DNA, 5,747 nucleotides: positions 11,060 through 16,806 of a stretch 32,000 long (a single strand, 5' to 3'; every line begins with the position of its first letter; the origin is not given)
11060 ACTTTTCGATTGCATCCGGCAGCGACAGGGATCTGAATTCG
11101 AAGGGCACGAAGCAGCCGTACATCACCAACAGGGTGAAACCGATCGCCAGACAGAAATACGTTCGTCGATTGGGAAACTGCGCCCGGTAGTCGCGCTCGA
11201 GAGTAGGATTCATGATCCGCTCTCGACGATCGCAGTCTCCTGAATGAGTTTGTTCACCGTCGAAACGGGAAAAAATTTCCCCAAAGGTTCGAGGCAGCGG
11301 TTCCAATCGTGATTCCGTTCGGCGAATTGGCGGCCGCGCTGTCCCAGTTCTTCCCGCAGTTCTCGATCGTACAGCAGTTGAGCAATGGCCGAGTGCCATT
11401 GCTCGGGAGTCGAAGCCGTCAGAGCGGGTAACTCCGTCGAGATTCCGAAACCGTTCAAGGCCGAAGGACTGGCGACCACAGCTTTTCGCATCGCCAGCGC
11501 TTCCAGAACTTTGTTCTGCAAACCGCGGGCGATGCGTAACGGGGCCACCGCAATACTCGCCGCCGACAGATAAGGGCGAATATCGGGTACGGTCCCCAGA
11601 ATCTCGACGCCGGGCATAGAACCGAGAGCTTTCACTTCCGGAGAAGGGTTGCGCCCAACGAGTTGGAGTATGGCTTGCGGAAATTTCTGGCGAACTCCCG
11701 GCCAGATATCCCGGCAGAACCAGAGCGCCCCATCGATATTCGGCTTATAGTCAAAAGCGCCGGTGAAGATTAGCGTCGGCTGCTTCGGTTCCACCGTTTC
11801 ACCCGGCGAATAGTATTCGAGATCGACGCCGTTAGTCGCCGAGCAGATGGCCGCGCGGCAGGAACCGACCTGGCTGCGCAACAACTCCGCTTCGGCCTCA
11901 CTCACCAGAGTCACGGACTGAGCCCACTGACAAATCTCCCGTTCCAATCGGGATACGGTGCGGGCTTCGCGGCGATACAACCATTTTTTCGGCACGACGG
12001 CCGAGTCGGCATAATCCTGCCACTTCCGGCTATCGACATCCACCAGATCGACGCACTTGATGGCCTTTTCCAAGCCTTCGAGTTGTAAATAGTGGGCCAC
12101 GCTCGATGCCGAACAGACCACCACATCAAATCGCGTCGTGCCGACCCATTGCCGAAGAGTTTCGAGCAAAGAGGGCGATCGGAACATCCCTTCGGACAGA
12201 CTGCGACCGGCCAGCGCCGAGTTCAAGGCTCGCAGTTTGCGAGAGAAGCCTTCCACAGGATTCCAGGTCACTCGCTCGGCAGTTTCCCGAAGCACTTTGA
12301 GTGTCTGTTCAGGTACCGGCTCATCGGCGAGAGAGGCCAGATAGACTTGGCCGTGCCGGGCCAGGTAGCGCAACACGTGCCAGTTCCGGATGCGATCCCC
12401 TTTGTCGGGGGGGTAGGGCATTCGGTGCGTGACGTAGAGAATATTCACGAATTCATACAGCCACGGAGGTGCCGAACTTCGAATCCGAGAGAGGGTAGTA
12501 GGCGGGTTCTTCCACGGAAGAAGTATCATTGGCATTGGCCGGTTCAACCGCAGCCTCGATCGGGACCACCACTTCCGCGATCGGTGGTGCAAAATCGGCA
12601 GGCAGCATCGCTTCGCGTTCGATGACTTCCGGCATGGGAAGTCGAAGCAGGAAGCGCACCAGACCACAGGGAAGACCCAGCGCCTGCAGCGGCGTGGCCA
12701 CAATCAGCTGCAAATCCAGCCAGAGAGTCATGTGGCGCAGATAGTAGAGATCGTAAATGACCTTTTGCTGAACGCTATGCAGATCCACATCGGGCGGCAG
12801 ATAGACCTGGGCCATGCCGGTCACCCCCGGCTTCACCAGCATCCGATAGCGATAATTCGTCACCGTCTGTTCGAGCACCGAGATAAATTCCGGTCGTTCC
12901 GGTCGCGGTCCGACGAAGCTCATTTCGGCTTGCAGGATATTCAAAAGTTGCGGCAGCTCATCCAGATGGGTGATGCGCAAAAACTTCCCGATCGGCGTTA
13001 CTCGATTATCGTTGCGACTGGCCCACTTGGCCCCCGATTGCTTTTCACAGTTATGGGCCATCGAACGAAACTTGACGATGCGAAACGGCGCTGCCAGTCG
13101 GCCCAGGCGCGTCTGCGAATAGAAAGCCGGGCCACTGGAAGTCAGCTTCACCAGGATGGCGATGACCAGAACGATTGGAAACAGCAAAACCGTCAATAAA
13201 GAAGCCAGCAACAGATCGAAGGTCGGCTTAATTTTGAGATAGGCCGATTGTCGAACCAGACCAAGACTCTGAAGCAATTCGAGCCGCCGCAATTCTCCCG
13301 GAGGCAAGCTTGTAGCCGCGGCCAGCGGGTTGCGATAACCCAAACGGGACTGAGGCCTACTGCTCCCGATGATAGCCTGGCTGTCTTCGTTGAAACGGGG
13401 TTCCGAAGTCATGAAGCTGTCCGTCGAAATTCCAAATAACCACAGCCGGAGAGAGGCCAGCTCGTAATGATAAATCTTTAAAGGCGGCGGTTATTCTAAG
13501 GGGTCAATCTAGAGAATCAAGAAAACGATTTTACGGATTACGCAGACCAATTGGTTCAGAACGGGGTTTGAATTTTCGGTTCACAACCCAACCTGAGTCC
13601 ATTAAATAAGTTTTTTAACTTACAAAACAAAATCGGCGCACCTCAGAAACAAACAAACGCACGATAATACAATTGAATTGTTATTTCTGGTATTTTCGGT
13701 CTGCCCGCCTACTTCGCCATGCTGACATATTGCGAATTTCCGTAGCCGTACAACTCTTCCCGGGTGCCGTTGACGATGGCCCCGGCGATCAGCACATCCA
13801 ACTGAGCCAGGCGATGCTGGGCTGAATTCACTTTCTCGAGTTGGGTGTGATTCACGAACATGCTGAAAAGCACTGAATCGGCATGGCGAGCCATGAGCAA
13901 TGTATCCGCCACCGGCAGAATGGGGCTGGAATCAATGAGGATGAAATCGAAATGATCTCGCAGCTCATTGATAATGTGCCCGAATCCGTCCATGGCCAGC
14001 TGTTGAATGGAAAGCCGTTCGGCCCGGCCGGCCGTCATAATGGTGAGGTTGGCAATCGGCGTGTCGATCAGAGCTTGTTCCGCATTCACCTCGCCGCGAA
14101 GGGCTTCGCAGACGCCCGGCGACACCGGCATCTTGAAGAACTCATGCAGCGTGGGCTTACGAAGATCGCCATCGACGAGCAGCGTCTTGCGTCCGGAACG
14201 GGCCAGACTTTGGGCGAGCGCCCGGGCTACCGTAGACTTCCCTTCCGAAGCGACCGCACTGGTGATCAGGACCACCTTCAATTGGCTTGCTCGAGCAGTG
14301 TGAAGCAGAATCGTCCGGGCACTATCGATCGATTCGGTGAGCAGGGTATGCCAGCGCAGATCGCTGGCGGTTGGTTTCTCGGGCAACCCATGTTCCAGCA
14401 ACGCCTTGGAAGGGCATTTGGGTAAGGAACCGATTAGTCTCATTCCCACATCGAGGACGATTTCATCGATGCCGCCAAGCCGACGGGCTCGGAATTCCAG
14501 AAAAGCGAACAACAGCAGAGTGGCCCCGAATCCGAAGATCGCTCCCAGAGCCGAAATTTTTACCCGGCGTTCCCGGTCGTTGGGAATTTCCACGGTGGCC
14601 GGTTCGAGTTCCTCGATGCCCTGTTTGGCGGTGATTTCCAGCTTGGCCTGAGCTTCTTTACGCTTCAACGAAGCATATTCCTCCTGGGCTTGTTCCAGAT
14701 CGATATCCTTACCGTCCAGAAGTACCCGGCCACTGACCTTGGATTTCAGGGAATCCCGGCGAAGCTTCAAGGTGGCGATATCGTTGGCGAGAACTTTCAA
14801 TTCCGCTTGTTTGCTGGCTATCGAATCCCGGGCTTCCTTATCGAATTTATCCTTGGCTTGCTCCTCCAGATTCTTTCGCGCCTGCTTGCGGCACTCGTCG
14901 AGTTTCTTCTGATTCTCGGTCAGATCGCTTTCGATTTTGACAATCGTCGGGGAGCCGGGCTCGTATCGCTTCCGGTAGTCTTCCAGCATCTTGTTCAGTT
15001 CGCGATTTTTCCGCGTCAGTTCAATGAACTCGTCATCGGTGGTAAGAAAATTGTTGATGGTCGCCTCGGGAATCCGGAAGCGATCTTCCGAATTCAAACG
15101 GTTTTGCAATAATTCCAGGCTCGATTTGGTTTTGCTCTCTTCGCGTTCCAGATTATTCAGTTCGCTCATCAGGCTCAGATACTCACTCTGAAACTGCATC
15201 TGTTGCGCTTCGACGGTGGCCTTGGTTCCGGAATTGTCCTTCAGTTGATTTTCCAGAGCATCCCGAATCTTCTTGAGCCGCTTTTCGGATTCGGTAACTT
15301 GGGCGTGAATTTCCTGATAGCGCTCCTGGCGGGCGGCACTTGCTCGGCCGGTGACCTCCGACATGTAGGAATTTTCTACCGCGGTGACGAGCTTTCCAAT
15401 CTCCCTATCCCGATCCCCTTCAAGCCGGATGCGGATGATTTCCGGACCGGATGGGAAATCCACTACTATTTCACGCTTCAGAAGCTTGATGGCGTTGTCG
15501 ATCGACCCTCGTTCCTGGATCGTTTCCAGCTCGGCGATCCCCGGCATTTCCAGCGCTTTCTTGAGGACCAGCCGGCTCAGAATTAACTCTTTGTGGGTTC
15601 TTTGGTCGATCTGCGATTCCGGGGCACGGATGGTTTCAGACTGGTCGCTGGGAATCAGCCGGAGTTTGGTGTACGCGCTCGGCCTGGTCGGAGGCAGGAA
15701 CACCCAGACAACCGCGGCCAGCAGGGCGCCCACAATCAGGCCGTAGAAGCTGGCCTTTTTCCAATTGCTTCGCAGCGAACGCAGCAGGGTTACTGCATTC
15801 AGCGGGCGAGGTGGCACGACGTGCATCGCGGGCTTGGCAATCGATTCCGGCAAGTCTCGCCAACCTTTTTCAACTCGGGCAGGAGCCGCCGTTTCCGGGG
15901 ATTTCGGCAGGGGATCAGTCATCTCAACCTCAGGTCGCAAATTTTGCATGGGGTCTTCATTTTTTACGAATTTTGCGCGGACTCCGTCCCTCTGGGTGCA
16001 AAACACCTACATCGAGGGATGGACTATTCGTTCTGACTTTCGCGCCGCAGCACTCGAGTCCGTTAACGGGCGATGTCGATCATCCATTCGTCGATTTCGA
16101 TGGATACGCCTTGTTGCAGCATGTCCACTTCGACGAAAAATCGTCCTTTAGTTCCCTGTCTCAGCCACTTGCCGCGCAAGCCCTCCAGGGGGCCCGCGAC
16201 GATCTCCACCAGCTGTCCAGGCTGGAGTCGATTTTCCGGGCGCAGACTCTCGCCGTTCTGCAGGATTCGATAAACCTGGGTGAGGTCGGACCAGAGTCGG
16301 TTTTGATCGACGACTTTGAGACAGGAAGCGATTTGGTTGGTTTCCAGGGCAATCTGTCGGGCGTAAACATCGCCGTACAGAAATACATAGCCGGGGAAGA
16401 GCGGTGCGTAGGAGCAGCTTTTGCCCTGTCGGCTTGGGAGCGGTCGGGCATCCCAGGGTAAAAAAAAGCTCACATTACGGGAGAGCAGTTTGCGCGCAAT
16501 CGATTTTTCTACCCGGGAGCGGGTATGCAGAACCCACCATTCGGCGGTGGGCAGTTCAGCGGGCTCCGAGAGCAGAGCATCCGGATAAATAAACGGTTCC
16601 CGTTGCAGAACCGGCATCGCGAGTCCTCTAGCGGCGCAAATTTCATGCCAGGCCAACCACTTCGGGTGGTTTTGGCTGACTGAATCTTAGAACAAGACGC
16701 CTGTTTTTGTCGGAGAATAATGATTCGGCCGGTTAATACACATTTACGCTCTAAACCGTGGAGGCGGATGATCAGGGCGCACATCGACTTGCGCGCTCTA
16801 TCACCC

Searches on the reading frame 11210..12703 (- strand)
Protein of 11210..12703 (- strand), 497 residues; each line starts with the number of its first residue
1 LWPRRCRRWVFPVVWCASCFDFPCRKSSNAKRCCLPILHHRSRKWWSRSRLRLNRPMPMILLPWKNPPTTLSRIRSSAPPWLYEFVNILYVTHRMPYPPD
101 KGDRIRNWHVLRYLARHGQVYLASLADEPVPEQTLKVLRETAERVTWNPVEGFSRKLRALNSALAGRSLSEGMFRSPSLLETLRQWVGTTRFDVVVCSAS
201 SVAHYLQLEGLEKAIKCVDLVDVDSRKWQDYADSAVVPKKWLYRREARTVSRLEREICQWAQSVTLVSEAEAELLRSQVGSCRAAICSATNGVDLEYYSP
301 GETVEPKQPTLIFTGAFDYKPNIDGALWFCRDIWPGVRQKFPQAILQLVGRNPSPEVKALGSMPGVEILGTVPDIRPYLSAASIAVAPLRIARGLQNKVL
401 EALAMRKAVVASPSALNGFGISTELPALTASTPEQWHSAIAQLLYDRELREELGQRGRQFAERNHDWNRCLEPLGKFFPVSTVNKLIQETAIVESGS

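Call 9: search_protein_families(library=pfam, proteins=[window:11210-12703:-], max_evalue=0.001)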
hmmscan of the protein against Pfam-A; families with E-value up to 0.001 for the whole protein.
window:11210-12703:- (497 aa): 5 families
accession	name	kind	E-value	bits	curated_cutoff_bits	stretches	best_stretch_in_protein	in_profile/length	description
PF13692.12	Glyco_trans_1_4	-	7.4e-23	81.8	27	1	309-445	2-141/142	Glycosyl transferases group 1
PF00534.26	Glycos_transf_1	-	1.8e-08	34.5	26.4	1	305-459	12-171/172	Glycosyl transferases group 1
PF13524.12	Glyco_trans_1_2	-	2.3e-06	28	25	1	365-471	28-139/144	Glycosyl transferase-like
PF13439.12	Glyco_transf_4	-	5.8e-06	26.9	28.5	1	167-296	48-169/170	Glycosyltransferase Family 4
PF13579.12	Glyco_trans_4_4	-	0.00032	21.5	29.7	1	166-280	49-146/158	Glycosyl transferase 4-like domain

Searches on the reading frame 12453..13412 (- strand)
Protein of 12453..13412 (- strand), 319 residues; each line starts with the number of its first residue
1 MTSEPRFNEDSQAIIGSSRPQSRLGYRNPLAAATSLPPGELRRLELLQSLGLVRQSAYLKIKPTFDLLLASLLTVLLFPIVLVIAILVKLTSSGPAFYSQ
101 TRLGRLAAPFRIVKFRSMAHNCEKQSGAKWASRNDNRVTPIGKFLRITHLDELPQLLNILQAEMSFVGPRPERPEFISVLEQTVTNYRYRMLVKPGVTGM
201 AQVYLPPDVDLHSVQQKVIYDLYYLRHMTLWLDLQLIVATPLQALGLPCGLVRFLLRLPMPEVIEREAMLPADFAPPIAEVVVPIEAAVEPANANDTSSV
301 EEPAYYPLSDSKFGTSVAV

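Call 9: search_protein_families(library=pfam, proteins=[window:12453-13412:-], max_evalue=0.001)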
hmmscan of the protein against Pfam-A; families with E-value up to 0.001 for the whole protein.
window:12453-13412:- (319 aa): 1 family
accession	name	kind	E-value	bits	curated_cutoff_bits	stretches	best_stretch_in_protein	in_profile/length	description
PF02397.22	Bac_transf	-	3.8e-60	202.9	27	1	62-244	1-177/179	Bacterial sugar transferase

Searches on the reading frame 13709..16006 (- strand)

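Call 9: search_protein_families(library=pfam, proteins=[window:13709-16006:-], max_evalue=0.001)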
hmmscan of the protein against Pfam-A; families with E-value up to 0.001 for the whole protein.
window:13709-16006:- (765 aa): 5 families
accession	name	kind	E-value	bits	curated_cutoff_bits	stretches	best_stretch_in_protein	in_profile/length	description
PF13614.12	AAA_31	-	2.1e-11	44.5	27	1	582-721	7-152/177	AAA domain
PF01656.29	CbiA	-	4.9e-06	27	25.4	1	581-746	3-81/125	CobQ/CobB/MinD/ParA nucleotide binding domain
PF09140.17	MipZ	-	0.00016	21.5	20.7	1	582-712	6-125/262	ATPase MipZ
PF10609.15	ParA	-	0.00061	19.7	27.1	0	577-626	4-53/246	NUBPL iron-transfer P-loop NTPase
PF16575.11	CLP1_P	-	0.00069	19.9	26.6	0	589-618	6-35/188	mRNA cleavage and polyadenylation factor CLP1 P-loop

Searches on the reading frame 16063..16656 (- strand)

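Call 9: search_protein_families(library=pfam, proteins=[window:16063-16656:-], max_evalue=0.001)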
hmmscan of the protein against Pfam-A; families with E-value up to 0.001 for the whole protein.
window:16063-16656:- (197 aa): 1 family
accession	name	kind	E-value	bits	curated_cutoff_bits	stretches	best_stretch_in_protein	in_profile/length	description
PF02357.24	NusG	-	4.2e-09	37.2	22.2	1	39-112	2-74/93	Transcription termination factor nusG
